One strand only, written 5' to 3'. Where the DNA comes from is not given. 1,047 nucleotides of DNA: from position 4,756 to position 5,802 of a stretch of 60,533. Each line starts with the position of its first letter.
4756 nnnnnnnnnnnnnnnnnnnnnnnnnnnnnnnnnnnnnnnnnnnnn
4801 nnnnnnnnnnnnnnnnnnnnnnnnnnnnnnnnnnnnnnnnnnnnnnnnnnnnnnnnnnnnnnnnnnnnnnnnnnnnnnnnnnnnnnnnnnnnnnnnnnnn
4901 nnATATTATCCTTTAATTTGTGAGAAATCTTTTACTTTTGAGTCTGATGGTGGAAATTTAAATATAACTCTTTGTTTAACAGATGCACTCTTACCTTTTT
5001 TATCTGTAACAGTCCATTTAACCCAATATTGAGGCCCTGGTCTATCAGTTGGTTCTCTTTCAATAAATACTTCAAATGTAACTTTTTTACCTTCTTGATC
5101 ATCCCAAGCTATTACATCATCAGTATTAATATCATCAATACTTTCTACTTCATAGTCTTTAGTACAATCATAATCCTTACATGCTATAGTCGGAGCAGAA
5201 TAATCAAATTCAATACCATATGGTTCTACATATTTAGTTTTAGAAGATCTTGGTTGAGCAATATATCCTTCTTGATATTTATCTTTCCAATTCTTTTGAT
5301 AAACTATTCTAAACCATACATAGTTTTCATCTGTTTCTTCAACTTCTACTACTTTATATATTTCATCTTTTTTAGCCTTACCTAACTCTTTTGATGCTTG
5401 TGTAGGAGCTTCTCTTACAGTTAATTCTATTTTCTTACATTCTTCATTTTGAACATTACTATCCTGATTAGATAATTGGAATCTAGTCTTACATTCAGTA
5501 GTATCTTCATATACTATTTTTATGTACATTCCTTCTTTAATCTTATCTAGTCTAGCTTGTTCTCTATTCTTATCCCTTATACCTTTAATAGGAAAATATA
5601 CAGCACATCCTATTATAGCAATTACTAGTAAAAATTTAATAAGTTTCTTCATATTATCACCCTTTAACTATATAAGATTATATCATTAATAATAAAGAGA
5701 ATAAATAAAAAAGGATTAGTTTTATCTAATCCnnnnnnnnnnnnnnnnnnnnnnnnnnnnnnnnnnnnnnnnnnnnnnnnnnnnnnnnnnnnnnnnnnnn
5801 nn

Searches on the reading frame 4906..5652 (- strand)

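Call 70: search_protein_families(library=pfam, proteins=[window:4906-5652:-], max_evalue=0.0001)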
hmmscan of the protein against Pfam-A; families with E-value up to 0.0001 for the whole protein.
window:4906-5652:- (248 aa): 1 family
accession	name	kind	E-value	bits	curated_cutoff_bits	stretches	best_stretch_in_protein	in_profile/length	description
PF08239.17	SH3_3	-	1.3e-05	25.7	27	1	77-132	3-49/54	Bacterial SH3 domain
